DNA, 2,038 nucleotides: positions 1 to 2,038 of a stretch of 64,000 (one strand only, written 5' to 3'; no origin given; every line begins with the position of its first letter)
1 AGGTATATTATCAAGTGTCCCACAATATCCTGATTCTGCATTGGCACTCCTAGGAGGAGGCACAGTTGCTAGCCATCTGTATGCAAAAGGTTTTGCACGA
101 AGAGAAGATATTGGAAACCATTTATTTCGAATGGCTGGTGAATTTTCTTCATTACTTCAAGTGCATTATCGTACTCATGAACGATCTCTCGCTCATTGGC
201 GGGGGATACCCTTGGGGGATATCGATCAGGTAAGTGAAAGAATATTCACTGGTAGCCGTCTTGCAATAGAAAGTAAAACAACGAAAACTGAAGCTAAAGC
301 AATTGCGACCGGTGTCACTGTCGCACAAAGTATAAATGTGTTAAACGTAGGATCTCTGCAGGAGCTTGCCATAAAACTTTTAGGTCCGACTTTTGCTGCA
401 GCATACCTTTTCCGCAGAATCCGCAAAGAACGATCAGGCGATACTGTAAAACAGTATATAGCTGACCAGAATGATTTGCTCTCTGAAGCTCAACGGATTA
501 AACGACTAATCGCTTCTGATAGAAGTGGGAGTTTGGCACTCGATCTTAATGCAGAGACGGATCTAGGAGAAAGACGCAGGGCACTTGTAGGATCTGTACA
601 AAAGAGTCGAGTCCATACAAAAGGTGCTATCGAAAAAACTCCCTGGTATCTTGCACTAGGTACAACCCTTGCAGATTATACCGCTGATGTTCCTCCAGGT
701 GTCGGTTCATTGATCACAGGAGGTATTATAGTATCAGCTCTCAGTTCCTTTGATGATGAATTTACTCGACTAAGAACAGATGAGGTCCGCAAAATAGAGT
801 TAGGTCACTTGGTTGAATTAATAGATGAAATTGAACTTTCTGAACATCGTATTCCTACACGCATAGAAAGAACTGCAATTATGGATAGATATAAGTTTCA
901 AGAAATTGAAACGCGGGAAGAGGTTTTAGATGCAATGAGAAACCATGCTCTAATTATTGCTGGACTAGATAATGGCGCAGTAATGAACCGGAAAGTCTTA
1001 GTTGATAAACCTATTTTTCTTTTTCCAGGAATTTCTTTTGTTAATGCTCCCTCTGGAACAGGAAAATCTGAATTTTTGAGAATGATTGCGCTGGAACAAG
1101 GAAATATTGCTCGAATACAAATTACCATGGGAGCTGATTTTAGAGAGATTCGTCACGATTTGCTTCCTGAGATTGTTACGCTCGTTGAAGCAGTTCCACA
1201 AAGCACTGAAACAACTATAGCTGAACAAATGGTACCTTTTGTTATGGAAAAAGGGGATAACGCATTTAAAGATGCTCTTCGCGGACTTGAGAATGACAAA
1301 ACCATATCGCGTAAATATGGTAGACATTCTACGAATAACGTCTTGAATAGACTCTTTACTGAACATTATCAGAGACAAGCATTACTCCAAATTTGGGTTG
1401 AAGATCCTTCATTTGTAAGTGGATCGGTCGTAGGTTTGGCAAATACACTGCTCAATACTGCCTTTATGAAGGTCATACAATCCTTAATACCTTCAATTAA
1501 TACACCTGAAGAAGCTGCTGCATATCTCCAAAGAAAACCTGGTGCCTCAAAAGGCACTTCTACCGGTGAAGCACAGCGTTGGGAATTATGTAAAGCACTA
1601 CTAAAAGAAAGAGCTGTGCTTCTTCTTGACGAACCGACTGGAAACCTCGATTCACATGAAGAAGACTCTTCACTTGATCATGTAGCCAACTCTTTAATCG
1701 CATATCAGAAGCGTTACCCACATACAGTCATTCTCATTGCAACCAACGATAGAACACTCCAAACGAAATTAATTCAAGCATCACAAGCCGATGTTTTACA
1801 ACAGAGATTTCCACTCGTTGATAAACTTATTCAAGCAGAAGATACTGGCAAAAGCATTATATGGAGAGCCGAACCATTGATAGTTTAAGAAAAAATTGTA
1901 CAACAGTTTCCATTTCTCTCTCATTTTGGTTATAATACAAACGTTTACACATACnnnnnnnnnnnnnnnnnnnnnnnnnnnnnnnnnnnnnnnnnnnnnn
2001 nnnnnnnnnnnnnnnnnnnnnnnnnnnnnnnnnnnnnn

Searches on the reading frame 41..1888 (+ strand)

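Call 47: search_protein_families(library=pfam, proteins=[window:41-1888:+], max_evalue=0.001)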
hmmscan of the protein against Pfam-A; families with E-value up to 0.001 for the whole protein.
window:41-1888:+ (615 aa): 1 family
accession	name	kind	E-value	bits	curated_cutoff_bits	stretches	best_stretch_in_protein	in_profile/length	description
PF00005.33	ABC_tran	-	1.2e-09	39.4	25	1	337-533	19-136/137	ABC transporter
